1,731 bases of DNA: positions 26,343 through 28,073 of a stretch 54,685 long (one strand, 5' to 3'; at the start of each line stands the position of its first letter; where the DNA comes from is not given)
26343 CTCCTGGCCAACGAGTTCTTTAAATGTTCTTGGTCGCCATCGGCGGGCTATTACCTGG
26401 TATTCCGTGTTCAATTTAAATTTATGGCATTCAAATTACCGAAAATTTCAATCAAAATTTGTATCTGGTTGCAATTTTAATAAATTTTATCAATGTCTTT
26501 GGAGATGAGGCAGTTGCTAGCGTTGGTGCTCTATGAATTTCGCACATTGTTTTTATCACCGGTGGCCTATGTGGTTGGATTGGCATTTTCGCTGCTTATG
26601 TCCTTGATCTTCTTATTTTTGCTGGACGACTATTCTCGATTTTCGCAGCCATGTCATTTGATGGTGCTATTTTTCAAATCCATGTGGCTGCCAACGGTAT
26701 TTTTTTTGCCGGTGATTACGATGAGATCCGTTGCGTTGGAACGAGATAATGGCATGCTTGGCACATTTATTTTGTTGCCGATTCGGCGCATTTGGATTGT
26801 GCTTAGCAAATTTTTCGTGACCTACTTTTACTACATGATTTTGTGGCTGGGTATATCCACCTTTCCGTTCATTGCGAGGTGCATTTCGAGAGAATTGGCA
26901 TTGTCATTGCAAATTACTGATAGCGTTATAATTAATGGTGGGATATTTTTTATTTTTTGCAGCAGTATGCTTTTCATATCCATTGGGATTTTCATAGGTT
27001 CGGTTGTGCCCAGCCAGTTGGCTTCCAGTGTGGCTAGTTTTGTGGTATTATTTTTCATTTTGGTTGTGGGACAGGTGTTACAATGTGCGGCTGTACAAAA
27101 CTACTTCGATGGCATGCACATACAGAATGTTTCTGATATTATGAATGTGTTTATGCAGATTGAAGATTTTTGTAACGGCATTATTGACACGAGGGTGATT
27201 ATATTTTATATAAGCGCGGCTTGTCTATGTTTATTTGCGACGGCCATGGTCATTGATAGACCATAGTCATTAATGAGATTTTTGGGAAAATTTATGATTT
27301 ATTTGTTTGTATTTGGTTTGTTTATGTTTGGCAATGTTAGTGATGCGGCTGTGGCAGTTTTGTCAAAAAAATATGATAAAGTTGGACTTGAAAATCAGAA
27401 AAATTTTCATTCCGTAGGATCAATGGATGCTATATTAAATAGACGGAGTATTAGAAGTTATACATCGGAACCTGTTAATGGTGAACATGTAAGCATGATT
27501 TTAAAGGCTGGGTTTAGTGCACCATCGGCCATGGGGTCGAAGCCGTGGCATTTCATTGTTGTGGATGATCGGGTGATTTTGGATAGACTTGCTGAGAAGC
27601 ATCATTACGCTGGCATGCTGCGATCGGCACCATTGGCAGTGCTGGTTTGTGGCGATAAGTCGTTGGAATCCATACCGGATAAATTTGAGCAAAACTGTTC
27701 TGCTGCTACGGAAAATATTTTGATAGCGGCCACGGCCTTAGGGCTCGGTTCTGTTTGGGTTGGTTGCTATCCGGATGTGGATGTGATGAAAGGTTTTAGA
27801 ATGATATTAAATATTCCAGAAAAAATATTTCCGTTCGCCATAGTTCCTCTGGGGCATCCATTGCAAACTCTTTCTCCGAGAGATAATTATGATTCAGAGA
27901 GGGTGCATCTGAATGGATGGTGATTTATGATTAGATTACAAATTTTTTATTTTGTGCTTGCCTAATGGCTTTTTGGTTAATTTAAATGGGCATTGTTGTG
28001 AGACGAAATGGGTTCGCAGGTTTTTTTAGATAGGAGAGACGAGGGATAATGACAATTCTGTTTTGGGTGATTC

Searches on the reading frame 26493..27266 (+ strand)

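Call 75: search_protein_families(library=pfam, proteins=[window:26493-27266:+], max_evalue=0.00001)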
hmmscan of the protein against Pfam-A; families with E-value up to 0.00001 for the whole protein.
window:26493-27266:+ (257 aa): 0 families

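Call 92: search_protein_families(library=ncbifam, proteins=[window:26493-27266:+], max_evalue=0.001)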
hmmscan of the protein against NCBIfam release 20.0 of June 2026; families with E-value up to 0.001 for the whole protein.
window:26493-27266:+ (257 aa): 1 family
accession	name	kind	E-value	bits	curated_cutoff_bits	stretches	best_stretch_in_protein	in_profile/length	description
TIGR03518.1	ABC_perm_GldF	equivalog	2.6e-17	63.7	288.5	1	9-255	2-238/240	gliding motility-associated ABC transporter permease subunit GldF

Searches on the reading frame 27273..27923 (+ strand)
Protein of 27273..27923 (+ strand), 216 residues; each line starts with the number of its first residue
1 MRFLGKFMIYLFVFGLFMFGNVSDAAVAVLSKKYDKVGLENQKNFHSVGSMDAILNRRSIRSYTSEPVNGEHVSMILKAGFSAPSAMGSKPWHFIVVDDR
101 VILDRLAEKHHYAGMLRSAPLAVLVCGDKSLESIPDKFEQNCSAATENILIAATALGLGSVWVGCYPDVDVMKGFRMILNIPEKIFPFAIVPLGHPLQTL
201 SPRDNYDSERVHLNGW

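Call 75: search_protein_families(library=pfam, proteins=[window:27273-27923:+], max_evalue=0.00001)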
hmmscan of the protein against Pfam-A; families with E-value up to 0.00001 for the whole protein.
window:27273-27923:+ (216 aa): 2 families
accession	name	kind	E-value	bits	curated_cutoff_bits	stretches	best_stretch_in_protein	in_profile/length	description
PF00881.29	Nitroreductase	-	9.2e-26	91.5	23.5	2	54-109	1-56/167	Nitroreductase family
PF14512.11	TM1586_NiRdase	-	1.2e-10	41.8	27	0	72-103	159-191/215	Putative TM nitroreductase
